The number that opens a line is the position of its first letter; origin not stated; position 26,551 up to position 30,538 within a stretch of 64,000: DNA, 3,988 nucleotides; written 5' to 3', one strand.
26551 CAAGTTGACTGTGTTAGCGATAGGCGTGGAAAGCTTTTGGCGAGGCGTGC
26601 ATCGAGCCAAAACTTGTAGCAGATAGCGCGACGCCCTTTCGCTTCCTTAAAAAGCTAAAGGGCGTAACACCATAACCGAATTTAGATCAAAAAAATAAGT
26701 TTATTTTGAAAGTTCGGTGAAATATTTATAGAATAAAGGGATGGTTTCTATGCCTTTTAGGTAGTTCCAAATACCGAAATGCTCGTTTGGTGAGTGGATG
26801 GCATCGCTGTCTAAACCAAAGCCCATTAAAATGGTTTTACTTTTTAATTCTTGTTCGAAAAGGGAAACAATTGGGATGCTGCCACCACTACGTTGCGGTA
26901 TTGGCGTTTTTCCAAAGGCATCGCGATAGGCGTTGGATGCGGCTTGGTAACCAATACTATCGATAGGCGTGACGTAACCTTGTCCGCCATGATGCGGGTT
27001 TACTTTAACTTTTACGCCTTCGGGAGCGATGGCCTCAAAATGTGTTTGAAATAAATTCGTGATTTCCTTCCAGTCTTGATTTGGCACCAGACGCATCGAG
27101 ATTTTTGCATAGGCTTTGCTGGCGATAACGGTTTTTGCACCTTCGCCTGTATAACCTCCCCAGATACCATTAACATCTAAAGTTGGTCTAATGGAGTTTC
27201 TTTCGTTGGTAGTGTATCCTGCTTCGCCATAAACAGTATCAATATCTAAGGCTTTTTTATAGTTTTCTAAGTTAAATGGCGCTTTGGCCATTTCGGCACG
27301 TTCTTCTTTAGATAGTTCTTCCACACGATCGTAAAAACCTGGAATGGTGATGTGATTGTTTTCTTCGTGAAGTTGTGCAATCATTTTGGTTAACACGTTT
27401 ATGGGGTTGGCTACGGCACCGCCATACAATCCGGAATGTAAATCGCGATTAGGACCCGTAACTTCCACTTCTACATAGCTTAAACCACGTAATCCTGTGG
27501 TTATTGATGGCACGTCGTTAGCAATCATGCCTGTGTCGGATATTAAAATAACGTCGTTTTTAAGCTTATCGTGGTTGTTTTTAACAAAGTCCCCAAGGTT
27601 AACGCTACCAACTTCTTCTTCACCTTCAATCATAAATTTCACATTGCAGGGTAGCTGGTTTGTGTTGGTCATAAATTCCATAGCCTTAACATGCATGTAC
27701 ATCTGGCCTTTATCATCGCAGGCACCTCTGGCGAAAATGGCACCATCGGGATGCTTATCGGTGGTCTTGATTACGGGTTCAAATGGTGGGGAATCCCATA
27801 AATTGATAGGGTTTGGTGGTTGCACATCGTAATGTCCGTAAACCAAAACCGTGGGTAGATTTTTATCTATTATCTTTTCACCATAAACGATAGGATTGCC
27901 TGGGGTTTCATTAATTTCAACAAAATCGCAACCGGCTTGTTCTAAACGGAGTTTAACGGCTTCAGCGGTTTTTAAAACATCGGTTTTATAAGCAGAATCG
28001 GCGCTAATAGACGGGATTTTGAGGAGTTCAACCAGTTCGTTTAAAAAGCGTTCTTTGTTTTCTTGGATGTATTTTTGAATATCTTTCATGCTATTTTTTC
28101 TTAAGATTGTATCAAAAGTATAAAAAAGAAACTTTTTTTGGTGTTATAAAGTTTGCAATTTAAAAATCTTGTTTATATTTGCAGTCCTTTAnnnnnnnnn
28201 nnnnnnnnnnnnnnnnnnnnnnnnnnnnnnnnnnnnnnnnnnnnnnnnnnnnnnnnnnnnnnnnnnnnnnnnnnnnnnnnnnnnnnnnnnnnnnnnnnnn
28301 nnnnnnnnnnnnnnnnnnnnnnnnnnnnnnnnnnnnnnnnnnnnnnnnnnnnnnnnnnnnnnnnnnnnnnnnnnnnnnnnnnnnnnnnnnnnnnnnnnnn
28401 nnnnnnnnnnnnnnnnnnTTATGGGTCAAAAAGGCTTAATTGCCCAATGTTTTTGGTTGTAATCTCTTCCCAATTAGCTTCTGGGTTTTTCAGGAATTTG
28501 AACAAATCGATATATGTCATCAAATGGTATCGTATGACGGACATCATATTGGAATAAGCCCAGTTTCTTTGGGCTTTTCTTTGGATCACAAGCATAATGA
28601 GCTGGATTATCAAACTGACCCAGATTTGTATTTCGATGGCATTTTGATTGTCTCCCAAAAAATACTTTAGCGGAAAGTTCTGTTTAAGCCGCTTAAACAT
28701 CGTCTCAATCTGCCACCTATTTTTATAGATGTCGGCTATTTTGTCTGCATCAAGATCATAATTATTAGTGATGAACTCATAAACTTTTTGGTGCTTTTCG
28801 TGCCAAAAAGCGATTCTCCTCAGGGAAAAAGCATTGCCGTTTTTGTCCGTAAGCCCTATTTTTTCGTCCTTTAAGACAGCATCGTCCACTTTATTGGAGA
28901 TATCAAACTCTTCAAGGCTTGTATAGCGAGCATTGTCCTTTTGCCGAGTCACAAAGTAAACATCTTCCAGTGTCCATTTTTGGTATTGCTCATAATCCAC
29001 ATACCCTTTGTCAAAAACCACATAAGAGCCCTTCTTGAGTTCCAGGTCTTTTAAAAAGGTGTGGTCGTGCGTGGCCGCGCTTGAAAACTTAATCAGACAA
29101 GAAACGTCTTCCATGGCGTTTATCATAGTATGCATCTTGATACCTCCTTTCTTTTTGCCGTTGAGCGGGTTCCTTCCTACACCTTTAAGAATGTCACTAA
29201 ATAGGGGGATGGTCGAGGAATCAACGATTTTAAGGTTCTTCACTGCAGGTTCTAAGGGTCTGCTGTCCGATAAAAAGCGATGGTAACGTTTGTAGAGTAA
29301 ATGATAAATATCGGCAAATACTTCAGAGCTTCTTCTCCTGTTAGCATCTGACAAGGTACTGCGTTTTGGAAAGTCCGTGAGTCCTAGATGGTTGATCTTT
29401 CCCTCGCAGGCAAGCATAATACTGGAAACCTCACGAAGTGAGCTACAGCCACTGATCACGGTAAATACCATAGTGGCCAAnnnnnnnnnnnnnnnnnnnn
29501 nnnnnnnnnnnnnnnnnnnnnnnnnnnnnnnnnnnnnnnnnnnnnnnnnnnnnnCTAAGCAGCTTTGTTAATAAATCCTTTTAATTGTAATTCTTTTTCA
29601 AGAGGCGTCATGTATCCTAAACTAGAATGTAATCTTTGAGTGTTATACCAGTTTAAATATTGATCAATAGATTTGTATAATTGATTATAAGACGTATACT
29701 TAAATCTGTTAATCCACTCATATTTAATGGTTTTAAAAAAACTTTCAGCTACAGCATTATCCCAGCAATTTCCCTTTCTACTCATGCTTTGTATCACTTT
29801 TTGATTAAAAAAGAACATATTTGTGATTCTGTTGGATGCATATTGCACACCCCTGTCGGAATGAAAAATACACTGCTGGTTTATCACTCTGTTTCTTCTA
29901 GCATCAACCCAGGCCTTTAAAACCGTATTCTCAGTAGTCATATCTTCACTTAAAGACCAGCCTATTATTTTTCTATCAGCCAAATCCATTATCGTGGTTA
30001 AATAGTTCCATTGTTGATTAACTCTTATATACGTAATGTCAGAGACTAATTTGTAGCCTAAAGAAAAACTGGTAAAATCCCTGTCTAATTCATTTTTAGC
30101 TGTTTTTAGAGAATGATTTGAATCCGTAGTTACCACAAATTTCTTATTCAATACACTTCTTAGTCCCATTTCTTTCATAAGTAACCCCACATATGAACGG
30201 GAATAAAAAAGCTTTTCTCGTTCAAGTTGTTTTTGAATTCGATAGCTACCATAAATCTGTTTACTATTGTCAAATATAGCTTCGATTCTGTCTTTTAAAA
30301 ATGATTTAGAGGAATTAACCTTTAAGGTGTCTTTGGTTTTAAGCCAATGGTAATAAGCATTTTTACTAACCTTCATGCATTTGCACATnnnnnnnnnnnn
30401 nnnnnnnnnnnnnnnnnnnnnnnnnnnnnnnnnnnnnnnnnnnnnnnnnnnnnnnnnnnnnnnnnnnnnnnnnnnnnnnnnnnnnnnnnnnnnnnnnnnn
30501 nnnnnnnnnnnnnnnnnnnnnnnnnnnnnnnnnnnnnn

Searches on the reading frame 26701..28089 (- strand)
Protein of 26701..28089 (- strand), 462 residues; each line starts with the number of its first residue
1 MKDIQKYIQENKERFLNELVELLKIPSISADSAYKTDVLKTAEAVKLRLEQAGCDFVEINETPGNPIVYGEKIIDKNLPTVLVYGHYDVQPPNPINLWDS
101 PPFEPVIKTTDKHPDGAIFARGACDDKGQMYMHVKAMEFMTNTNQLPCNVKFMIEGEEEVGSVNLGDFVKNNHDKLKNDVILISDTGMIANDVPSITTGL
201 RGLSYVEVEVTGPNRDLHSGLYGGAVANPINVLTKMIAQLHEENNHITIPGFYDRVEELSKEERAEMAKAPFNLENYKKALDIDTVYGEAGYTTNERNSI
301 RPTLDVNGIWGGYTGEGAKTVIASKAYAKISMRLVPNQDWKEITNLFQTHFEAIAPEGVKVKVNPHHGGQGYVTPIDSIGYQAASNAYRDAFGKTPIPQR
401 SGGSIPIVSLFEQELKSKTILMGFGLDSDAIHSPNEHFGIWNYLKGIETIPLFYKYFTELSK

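Call 32: search_protein_families(library=pfam, proteins=[window:26701-28089:-], max_evalue=0.001)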
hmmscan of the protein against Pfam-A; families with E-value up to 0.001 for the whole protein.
window:26701-28089:- (462 aa): 2 families
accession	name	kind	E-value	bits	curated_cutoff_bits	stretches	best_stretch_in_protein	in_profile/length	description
PF01546.33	Peptidase_M20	-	4.5e-27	95.7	24.6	1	82-450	1-200/206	Peptidase family M20/M25/M40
PF07687.19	M20_dimer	-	4.4e-21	75.3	21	1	199-358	2-106/107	Peptidase dimerisation domain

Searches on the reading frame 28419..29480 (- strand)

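Call 32: search_protein_families(library=pfam, proteins=[window:28419-29480:-], max_evalue=0.001)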
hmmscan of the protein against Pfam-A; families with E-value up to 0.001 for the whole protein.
window:28419-29480:- (353 aa): 2 families
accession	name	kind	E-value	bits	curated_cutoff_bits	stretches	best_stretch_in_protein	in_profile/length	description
PF01609.27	DDE_Tnp_1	-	9.5e-26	91.2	23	1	83-292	6-197/200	Transposase DDE domain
PF14294.11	DUF4372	-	1.9e-05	25.2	25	1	3-34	42-73/74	Domain of unknown function (DUF4372)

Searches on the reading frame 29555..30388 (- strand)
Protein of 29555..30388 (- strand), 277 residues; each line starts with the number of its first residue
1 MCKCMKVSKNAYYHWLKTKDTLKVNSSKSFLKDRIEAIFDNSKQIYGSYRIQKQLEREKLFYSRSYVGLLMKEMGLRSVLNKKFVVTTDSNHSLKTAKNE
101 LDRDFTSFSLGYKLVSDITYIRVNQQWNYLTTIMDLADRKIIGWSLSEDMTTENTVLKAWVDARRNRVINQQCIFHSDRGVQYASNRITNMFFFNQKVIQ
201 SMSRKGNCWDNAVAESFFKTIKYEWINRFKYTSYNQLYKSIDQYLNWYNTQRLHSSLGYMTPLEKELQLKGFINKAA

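Call 32: search_protein_families(library=pfam, proteins=[window:29555-30388:-], max_evalue=0.001)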
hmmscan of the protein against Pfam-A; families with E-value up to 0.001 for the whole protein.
window:29555-30388:- (277 aa): 4 families
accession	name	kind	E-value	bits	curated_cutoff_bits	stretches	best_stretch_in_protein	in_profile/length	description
PF13683.12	rve_3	-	6.8e-20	71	26.5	1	198-262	3-67/67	Integrase core domain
PF00665.32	rve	-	2.7e-15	56.9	32.6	1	112-208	6-102/102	Integrase core domain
PF13276.12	HTH_21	-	3.6e-12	46.8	28.1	1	31-84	6-60/60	HTH-like domain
PF13333.12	rve_2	-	4.5e-12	46.4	22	1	215-264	1-50/56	Integrase core domain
